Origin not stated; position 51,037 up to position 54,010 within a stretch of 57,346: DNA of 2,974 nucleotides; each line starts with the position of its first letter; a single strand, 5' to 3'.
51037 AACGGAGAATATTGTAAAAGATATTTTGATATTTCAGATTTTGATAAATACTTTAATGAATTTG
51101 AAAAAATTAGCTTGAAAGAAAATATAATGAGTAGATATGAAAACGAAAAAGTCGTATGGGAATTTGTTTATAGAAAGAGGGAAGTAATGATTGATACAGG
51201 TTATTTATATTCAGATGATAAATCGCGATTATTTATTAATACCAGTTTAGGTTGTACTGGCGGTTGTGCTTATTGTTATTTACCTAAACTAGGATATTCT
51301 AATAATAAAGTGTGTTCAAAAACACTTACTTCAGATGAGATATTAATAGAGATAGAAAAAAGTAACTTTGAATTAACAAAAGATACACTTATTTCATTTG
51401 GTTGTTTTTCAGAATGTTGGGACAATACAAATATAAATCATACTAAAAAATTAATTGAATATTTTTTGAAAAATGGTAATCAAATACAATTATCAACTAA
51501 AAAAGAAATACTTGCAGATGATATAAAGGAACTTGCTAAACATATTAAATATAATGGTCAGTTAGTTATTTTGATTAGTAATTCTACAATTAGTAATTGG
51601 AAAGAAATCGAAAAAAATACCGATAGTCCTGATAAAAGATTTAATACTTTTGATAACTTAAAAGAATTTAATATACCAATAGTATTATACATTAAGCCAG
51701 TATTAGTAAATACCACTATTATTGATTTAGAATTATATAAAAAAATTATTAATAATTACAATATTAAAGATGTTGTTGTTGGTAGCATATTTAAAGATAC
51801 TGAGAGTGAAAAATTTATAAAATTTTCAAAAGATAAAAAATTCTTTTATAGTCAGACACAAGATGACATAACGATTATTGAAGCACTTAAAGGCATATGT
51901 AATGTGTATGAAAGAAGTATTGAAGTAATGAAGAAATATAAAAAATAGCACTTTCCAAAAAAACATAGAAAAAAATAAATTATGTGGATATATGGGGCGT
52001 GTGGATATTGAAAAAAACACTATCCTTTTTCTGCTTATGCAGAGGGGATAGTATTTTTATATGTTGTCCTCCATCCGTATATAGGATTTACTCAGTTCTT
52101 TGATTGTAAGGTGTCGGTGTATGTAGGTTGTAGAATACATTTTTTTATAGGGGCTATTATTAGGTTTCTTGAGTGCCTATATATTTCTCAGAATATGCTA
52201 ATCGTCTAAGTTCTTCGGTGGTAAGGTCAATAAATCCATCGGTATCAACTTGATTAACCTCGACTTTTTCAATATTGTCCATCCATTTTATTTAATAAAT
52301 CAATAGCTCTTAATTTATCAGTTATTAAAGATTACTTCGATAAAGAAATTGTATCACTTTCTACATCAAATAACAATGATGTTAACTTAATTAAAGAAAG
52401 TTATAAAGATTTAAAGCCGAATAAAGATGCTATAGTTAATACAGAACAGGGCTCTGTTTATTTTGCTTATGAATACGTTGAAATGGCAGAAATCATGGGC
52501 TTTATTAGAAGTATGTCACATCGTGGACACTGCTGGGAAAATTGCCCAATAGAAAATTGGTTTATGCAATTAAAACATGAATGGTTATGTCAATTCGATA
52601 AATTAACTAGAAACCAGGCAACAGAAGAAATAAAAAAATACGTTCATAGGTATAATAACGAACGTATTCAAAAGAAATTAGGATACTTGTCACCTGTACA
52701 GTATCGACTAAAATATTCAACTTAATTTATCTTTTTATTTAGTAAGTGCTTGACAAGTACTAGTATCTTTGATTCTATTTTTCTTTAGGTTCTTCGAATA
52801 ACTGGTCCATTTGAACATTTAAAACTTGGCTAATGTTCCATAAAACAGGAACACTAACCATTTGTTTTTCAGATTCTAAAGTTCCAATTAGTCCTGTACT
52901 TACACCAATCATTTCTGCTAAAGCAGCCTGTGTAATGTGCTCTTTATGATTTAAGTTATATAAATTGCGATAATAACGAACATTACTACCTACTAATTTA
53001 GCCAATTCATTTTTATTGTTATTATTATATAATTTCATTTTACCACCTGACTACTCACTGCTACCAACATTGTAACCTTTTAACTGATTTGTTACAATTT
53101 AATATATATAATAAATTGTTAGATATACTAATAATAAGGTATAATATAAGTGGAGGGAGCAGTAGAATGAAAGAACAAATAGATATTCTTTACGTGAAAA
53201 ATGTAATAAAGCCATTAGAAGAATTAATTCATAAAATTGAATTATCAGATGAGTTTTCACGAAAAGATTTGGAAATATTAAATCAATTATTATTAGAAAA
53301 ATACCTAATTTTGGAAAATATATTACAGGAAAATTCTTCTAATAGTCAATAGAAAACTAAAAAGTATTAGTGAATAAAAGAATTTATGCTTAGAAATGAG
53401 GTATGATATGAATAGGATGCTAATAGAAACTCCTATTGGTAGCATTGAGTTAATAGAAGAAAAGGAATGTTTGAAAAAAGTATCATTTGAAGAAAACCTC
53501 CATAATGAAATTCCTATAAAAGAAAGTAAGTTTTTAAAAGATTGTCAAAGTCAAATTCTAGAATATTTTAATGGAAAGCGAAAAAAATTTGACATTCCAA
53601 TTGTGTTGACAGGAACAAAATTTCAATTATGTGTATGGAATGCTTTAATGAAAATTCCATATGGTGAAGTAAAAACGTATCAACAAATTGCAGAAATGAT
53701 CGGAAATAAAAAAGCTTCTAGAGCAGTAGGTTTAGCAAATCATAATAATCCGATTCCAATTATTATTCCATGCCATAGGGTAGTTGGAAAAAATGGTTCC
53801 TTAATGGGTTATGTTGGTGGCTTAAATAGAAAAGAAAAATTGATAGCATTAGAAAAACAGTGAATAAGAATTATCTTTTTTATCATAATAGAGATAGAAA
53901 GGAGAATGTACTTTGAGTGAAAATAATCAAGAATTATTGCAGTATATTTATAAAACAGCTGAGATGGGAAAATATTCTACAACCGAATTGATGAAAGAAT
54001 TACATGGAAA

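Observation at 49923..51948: Three-enzyme fusion: HIT hydrolase + SAM methyltransferase + SplB-like radical SAM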

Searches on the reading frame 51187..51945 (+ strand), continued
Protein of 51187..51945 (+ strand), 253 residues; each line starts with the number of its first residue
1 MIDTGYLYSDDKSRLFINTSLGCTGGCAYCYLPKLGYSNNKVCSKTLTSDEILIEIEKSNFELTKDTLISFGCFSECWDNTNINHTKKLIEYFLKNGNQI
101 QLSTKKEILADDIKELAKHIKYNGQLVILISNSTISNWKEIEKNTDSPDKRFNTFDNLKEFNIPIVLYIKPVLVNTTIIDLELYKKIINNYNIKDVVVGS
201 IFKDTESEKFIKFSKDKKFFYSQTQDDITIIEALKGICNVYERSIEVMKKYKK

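Call 48: search_solved_structures(query=A1, max_evalue=0.05, show_alignments=2)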
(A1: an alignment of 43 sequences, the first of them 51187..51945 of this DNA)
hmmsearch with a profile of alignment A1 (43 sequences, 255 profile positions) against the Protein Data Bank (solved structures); distinct sequences matched with E-value up to 0.05: 4.
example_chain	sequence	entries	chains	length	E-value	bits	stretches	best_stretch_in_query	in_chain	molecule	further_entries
4fhc_A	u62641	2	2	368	0.023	17.1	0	19-79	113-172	Spore photoproduct lyase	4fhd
4fhg_A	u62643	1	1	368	0.027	16.8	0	19-52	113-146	Spore photoproduct lyase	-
4fhe_A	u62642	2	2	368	0.029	16.8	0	19-52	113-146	Spore photoproduct lyase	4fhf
4rh0_A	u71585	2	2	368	0.029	16.7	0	19-52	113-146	Spore photoproduct lyase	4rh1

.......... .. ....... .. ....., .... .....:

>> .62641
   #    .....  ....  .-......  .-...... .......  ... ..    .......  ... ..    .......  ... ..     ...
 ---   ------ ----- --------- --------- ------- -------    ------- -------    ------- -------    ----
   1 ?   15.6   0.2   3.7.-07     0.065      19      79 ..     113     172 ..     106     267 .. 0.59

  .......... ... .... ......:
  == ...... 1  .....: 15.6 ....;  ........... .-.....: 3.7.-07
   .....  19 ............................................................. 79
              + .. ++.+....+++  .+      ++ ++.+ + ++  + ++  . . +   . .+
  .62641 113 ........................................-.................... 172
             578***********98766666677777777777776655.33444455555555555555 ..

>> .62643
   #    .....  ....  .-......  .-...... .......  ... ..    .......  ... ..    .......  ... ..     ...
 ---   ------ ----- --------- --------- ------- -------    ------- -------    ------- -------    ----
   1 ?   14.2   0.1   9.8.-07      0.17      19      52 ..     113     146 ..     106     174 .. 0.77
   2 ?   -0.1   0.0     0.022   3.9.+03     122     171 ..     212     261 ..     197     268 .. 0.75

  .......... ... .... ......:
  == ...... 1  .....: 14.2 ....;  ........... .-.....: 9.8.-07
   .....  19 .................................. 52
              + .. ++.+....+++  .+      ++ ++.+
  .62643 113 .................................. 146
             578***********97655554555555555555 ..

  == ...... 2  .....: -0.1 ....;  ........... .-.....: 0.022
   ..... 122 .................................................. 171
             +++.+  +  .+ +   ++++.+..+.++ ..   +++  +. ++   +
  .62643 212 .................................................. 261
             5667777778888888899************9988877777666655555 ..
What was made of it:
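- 51187..51945 (+): Radical SAM module (residues 422-674): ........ cluster motif, GCFSEC, IQLSTK, E..T....R, LYIKPV. It starts with the Met that begins the stand-alone homologues. HMM alignment to SPL (call 48).
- Closest known: Spore photoproduct lyase. Same: The E.GT....R motif aligns with SPL's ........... only in a stretch that is not significant (call 48).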

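Call 49: find_related_loci(query=A1, collection=viral_contigs, flank=8000)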
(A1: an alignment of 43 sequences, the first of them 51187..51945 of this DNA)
Query A1 (253 aa) in viral_contigs; peptide patterns used: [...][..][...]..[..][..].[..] (x = any residue, [..] = any of these).
13 stretches matched a pattern; 1 encode a relative of the query (tblastn E <= 1e-3); 1 distinct loci.
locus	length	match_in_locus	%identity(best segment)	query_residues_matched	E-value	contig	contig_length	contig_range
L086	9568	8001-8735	37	7-252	3e-39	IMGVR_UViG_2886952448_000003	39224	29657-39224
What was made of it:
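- Tried and rejected: The IMG/VR scan with the rSAM profile (call 49) gave one locus.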

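Call 80: search_protein_families(library=padloc, proteins=[L064:8762-13252:+, L064:13274-14893:+, L059:9205-9987:+, L059:8753-9172:+, L059:10005-10676:+, L060:8744-9166:+, L060:6939-7706:-, L060:6391-6933:-, L019:7340-7996:+, L008:7219-7986:+], max_evalue=0.001)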
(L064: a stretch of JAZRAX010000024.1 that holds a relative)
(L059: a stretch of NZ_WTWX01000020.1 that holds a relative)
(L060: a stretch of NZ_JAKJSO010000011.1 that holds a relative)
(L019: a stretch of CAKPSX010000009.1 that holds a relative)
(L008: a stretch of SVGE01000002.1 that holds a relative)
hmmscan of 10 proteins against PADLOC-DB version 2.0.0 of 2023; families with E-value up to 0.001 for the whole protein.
L064:8762-13252:+ (1497 aa): 0 families

L064:13274-14893:+ (540 aa): 1 family
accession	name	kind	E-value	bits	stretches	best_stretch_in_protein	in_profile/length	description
PDLC04908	PDC-S10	-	0.00016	19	0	239-301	23-74/223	-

L059:9205-9987:+ (261 aa): 0 families

L059:8753-9172:+ (140 aa): 0 families

L059:10005-10676:+ (224 aa): 2 families
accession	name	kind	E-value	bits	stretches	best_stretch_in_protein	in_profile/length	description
PDLC04690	PDC-M51B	-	1.5e-10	39.1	1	70-211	56-184/191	-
PDLC00289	PtuA1|PtuA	-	2.4e-05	21.6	1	4-186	29-198/404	AAA ATPase domain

L060:8744-9166:+ (141 aa): 0 families

L060:6939-7706:- (256 aa): 0 families

L060:6391-6933:- (181 aa): 1 family
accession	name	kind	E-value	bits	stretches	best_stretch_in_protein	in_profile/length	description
PDLC02911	VakA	-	6.6e-05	21.5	1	2-94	3-97/163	-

L019:7340-7996:+ (219 aa): 0 families

L008:7219-7986:+ (256 aa): 1 family
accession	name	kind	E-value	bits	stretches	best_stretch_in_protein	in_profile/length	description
PDLC04134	mad2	-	5.2e-16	56.5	1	27-150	275-405/492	mads_2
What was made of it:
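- On Prokaryotic viperin and other catalogued defence systems (PADLOC-DB v2): The rSAM's partner proteins give only weak or generic hits: mad2 again on the second MTase family (5.2e-16), PDC-M51B (1.5e-10) and PtuA on the Tmk-like protein, VakA and PDC-S10 (call 80).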

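Call 83: fold_search(model_id=the predicted structure, library=viral)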
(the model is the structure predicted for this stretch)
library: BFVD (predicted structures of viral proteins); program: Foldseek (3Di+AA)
matches with E <= 10: 916; with E <= 0.001: 26
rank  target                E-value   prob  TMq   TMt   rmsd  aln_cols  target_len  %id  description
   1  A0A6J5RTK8            7.0e-08  1.00  0.59  0.53   7.3       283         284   19  COG0820 Predicted Fe-S-cluster redox enzyme [uncultured Caudovirales phage]
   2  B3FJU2                5.3e-07  1.00  0.63  0.54   5.3       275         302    9  Radical SAM core domain-containing protein [Pseudomonas phage 201phi2-1]
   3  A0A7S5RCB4            1.9e-06  1.00  0.60  0.34   8.0       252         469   13  (no name in the UniProt tables at hand)
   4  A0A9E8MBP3            3.7e-06  1.00  0.55  0.24   6.2       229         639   13  (no name in the UniProt tables at hand)
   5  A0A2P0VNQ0            1.4e-05  1.00  0.63  0.56   5.5       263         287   11  Pyruvate formate-lyase 1-activating enzyme [Tetraselmis virus 1]
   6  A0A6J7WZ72            1.6e-05  1.00  0.53  0.64   3.6       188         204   15  Radical_SAM domain containing protein [uncultured Caudovirales phage]
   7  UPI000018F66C         3.4e-05  1.00  0.52  0.48   6.8       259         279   11  (no name look-up for this kind of identifier)
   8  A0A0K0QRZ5            6.7e-05  1.00  0.56  0.55   5.5       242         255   14  Radical SAM protein [Citrobacter phage IME-CF2]
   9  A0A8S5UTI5            8.1e-05  1.00  0.46  0.32   5.5       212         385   13  Fe-S oxidoreductase [Myoviridae sp. ctYA416]
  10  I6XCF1                9.8e-05  1.00  0.50  0.38  11.6       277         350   14  MoaA/nifB/pqqE family protein [Vibrio phage phi-pp2]
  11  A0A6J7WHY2            1.2e-04  1.00  0.46  0.32   5.1       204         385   14  Radical_SAM domain containing protein [uncultured Caudovirales phage]
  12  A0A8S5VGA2            1.2e-04  1.00  0.48  0.34   6.6       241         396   16  Fe-S oxidoreductase [Myoviridae sp. ctkfK18]
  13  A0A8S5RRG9            1.5e-04  1.00  0.53  0.34   7.6       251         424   15  Fe-S oxidoreductase [Podoviridae sp. ctXdu7]
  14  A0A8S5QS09            1.8e-04  1.00  0.55  0.27   6.4       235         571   16  7-cyano-7-deazaguanine synthase [Myoviridae sp. ctgXL3]
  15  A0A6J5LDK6            2.1e-04  1.00  0.43  0.25   8.5       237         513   13  Radical SAM [uncultured Caudovirales phage]
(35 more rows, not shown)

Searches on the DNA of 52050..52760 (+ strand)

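Call 76: search_dna_similar(query=window:52050-52760:+, collection=plasmids, mode=distant, max_evalue=0.001, max_rows=10)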
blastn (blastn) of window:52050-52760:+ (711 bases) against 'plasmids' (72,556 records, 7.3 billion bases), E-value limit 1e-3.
No match.

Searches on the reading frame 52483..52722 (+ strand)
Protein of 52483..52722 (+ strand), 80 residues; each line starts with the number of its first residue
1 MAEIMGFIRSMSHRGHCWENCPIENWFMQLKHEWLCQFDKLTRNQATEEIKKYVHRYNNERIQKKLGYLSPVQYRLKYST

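Call 24: search_protein_families(library=pfam, proteins=[window:52483-52722:+], max_evalue=0.01)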
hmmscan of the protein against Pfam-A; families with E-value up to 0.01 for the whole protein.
window:52483-52722:+ (80 aa): 2 families
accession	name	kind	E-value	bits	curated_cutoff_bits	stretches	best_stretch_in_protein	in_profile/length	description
PF13333.12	rve_2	-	4e-14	52.9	22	1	24-76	1-53/56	Integrase core domain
PF13683.12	rve_3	-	1.4e-09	38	26.5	1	10-71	6-67/67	Integrase core domain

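Call 78: search_protein_families(library=ncbifam, proteins=[window:52483-52722:+], max_evalue=1)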
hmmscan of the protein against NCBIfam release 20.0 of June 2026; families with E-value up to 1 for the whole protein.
window:52483-52722:+ (80 aa): 2 families
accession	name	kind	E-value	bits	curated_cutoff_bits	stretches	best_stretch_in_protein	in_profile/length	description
NF033516.0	transpos_IS3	equivalog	6e-22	78.4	160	1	3-75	297-369/369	IS3 family transposase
NF033577.2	transpos_IS481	equivalog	9.8e-07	28.6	224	1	12-73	221-282/284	IS481 family transposase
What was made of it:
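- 52483..52725 (+): IS3-family transposase remnant: only the last 73 residues. Pfam rve_2/rve_3 (call 24); NCBIfam NF033516 positions 297-369 of 369, E 6e-22 (call 78)
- Checked: The downstream IS3 remnant is real: 52483-52725 matches NF033516 positions 297-369 of 369, E 6e-22 (calls 24, 78).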

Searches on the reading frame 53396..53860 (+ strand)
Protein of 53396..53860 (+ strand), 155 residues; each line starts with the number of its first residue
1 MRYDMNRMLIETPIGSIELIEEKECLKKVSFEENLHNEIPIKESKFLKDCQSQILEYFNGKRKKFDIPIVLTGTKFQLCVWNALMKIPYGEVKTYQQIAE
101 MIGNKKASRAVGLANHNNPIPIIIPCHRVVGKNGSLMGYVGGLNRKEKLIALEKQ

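Call 24: search_protein_families(library=pfam, proteins=[window:53396-53860:+], max_evalue=0.01)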
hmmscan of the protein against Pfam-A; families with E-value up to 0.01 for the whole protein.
window:53396-53860:+ (155 aa): 2 families
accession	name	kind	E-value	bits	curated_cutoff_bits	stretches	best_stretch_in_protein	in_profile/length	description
PF01035.26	DNA_binding_1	-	4.1e-34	116.7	27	1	76-154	2-80/81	6-O-methylguanine DNA methyltransferase, DNA binding domain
PF02870.21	Methyltransf_1N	-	7.4e-09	36.5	21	1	9-69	5-69/71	6-O-methylguanine DNA methyltransferase, ribonuclease-like domain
